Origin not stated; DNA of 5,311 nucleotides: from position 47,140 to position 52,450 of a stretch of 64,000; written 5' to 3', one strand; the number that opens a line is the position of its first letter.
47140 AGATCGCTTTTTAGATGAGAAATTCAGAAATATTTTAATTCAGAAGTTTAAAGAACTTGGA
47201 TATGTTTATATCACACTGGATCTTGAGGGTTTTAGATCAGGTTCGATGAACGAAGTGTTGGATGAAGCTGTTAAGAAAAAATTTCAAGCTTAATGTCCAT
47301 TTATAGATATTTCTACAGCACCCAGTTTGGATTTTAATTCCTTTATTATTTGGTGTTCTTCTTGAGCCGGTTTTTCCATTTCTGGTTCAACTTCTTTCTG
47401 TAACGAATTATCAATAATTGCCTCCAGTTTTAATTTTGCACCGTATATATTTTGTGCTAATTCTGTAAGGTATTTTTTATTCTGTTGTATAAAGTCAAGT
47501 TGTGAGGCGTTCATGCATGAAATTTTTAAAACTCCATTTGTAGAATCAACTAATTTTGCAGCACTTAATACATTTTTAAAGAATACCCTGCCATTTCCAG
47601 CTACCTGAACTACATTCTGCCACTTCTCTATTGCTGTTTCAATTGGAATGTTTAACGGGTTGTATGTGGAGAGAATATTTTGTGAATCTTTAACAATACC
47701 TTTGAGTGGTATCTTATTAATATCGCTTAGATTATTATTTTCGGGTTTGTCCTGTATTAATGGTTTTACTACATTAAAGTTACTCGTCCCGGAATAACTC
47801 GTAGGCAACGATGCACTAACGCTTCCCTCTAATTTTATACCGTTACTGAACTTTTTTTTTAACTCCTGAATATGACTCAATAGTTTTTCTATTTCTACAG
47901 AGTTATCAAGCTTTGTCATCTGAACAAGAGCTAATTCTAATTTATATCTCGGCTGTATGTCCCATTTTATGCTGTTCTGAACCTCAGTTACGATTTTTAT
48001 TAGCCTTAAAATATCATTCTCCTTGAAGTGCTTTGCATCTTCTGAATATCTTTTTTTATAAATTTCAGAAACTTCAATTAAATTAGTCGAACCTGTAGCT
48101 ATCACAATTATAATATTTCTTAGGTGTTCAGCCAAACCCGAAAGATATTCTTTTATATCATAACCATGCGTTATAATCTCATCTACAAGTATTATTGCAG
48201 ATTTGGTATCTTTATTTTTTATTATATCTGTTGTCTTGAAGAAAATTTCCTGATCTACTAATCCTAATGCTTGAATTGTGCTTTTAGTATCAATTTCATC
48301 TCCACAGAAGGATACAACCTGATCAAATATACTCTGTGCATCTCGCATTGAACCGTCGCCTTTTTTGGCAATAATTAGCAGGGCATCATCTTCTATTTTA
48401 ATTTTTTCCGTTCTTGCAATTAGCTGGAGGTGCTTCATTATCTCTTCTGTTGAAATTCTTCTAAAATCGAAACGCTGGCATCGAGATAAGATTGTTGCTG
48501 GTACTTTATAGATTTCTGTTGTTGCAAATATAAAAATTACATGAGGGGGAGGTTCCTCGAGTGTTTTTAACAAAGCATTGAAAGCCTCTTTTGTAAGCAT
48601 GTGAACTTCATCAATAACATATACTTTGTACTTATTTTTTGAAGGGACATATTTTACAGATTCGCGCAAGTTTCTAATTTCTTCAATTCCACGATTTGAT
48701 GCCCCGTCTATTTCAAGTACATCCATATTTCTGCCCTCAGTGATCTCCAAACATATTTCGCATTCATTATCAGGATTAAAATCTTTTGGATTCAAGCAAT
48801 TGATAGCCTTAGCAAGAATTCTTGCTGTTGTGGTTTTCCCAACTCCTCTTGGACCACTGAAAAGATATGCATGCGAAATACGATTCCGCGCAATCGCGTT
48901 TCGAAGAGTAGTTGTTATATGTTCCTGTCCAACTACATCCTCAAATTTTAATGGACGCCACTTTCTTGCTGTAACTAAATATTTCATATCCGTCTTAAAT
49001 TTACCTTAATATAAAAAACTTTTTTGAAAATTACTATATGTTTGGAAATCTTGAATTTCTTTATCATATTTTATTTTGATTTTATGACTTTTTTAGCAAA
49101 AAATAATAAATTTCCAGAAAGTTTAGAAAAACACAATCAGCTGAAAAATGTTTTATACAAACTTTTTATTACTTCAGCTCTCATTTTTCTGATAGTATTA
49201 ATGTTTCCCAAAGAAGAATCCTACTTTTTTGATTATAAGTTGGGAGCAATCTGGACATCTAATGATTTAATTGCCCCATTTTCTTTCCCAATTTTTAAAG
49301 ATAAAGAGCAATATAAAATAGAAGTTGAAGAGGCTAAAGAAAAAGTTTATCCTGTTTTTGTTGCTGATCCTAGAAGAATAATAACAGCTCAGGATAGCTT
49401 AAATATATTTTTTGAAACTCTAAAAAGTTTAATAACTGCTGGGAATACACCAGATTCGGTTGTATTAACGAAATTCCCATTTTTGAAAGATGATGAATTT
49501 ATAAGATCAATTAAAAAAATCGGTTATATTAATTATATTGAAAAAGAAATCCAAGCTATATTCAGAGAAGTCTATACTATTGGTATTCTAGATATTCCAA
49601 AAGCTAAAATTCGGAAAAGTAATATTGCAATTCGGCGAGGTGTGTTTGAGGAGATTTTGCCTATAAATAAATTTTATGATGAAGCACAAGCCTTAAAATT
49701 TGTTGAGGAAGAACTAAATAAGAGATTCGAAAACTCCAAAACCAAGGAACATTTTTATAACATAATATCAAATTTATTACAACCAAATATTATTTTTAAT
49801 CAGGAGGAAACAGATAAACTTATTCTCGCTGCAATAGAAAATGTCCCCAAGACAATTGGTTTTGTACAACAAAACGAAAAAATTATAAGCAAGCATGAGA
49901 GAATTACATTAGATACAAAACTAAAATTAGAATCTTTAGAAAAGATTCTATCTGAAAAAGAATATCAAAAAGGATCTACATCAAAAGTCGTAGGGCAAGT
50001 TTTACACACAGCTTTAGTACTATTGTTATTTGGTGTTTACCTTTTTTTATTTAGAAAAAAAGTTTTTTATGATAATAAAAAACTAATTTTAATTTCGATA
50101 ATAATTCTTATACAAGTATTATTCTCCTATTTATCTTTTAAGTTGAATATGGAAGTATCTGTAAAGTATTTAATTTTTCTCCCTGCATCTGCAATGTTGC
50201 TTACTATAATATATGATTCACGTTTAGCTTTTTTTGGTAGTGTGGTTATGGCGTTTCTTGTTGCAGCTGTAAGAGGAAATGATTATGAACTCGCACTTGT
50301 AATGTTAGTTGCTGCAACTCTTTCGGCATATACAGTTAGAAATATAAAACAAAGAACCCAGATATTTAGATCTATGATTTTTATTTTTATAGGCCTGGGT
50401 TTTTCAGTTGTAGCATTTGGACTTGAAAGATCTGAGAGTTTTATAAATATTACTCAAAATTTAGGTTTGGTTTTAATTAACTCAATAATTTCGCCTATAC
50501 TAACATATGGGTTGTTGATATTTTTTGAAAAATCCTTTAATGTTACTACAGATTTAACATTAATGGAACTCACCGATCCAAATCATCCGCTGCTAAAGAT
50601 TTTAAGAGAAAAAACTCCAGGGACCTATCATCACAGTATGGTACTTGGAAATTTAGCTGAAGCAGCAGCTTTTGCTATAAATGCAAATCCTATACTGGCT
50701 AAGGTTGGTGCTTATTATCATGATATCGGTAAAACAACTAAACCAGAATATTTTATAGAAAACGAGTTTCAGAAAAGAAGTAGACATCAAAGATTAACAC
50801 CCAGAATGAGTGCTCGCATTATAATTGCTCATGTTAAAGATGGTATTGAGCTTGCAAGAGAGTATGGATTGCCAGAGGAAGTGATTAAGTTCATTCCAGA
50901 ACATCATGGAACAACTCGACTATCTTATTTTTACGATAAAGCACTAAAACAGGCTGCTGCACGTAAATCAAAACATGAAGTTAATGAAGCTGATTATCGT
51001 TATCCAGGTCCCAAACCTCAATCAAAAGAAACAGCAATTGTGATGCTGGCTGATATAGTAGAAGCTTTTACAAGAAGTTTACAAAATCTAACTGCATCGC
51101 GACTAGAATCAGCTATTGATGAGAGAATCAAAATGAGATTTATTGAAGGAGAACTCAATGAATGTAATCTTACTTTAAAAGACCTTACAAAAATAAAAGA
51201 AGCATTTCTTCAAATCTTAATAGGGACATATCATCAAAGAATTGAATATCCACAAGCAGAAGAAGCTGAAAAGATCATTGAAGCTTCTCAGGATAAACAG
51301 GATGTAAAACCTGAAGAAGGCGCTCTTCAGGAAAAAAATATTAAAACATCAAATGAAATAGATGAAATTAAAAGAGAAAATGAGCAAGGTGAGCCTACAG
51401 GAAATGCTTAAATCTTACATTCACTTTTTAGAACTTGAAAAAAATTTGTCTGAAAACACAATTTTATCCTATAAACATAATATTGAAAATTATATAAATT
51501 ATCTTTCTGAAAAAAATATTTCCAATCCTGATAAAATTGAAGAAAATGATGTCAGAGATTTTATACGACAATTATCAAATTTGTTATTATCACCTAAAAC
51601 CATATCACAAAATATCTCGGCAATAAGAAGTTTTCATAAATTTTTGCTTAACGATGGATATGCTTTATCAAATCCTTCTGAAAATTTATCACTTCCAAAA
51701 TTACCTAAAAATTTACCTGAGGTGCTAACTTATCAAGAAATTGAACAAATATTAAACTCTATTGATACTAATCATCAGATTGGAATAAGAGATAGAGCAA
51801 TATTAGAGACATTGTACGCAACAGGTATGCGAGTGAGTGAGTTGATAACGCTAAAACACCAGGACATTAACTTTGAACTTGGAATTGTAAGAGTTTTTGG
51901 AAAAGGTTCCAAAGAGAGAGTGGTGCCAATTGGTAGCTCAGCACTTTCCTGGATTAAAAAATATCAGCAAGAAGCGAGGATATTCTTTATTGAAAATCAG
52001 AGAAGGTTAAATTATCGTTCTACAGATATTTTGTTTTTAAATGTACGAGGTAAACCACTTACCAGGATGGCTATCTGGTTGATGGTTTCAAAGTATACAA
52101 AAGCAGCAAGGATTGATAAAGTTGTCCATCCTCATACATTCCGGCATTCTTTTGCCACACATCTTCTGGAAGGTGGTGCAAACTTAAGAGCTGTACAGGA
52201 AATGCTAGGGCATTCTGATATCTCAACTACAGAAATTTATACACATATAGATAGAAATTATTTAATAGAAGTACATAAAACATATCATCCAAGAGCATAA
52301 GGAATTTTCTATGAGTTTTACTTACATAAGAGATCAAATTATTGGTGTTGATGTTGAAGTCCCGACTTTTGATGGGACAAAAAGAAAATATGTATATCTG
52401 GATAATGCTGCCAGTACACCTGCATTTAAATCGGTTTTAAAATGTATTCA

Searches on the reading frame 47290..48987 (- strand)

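Call 67: search_protein_families(library=pfam, proteins=[window:47290-48987:-], max_evalue=0.00001)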
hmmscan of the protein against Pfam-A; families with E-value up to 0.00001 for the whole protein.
window:47290-48987:- (565 aa): 8 families
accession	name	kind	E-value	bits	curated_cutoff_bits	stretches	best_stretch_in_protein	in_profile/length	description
PF13177.12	DNA_pol3_delta2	-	1.1e-46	159.2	27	1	20-178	1-160/161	DNA polymerase III, delta subunit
PF00004.35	AAA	-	2.4e-15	57.6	21.2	1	42-174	2-124/131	ATPase family associated with various cellular activities (AAA)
PF22608.2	DNAX_ATPase_lid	-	2.7e-14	53.1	27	1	183-229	2-48/49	DNA polymerase III clamp loader subunit, ATPase lid domain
PF12169.13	DNA_pol3_gamma3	-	1.5e-11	44.7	24.4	1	238-368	7-138/143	DNA polymerase III subunits gamma and tau domain III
PF05496.18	RuvB_N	-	1.5e-07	31.8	27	1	11-64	2-59/159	Holliday junction DNA helicase RuvB P-loop domain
PF13173.12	AAA_14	-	2.9e-07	31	27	0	40-148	4-90/129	AAA domain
PF07728.20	AAA_5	-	3.5e-06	27.5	22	0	42-146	3-93/139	AAA domain (dynein-related subfamily)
PF13401.12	AAA_22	-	5.9e-06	27.1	27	0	42-160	9-127/130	AAA domain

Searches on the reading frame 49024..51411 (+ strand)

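Call 67: search_protein_families(library=pfam, proteins=[window:49024-51411:+], max_evalue=0.00001)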
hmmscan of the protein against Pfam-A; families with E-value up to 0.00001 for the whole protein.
window:49024-51411:+ (795 aa): 3 families
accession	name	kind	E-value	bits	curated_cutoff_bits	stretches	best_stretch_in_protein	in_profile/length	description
PF07698.17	7TM-7TMR_HD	-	2e-34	119.7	29.4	1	322-509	4-190/190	7TM receptor with intracellular HD hydrolase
PF07697.16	7TMR-HDED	-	5.5e-23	82.6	27.6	1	80-306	8-221/224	7TM-HD extracellular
PF01966.28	HD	-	2.7e-15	57.1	22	1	534-681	1-115/116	HD domain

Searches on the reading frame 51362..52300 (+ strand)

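Call 67: search_protein_families(library=pfam, proteins=[window:51362-52300:+], max_evalue=0.00001)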
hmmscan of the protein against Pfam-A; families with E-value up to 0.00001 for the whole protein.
window:51362-52300:+ (312 aa): 3 families
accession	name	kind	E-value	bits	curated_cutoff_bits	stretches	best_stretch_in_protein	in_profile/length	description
PF00589.27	Phage_integrase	-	4.2e-52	176.8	27.1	1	121-297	2-169/172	Phage integrase family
PF02899.23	Phage_int_SAM_1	-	6.2e-19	68.5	22.3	1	16-97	1-81/83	Phage integrase, N-terminal SAM-like domain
PF13495.12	Phage_int_SAM_4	-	3.2e-10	40.7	27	1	23-98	9-81/85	Phage integrase, N-terminal SAM-like domain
